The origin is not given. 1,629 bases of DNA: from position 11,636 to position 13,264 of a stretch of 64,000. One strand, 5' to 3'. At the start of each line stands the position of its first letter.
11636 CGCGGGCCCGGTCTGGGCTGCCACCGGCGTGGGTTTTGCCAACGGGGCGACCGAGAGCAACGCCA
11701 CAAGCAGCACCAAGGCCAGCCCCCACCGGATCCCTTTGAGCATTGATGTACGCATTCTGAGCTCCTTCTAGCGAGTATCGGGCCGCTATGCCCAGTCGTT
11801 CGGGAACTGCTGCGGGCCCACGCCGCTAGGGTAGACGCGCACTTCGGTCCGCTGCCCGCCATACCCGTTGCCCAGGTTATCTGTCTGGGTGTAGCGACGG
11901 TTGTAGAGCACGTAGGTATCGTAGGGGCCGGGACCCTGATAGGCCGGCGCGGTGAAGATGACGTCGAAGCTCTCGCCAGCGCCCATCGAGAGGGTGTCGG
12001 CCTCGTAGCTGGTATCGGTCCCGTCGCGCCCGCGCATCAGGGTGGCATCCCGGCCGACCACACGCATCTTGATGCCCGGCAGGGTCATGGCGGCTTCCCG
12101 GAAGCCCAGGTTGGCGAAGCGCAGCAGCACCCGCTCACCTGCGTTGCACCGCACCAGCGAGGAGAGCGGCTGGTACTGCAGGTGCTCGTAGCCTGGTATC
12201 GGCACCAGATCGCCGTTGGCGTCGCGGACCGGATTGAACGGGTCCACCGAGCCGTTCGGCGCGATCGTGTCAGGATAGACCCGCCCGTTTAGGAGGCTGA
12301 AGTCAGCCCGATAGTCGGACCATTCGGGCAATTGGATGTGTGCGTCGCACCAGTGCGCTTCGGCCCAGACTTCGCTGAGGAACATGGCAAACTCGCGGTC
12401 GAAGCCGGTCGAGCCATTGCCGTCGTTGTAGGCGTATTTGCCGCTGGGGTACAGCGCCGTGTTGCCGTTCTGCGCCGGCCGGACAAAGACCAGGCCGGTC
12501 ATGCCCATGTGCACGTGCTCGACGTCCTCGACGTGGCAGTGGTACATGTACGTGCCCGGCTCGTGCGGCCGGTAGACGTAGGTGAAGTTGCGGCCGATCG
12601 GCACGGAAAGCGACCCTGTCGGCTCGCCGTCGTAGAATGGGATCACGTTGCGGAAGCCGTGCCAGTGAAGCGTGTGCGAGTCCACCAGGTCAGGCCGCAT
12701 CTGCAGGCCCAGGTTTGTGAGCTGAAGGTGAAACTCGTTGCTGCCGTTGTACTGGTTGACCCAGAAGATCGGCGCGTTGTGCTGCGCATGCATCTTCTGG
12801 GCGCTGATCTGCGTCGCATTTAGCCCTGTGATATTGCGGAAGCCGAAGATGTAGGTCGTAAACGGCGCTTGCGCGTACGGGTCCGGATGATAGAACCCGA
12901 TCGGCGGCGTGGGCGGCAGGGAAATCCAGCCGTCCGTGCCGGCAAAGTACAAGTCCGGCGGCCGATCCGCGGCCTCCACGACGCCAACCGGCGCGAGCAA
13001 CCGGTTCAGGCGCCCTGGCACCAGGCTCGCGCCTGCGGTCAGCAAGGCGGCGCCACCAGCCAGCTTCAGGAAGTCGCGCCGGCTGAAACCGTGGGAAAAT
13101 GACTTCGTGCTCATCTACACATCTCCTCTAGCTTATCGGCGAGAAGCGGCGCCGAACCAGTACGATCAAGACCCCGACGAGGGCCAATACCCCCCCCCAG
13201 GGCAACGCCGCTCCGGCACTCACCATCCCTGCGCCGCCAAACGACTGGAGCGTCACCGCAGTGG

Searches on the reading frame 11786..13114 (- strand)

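Call 48: search_protein_families(library=pfam, proteins=[window:11786-13114:-], max_evalue=0.001)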
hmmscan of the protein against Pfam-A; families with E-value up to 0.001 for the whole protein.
window:11786-13114:- (442 aa): 3 families
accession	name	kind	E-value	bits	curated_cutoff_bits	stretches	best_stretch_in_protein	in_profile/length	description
PF07732.21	Cu-oxidase_3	-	6.5e-11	42.8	21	1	138-215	40-118/119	Multicopper oxidase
PF07731.20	Cu-oxidase_2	-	9.6e-10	38.8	20.4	1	103-214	30-136/137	Multicopper oxidase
PF00394.28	Cu-oxidase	-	4.8e-05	23.9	21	1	321-412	60-138/157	Multicopper oxidase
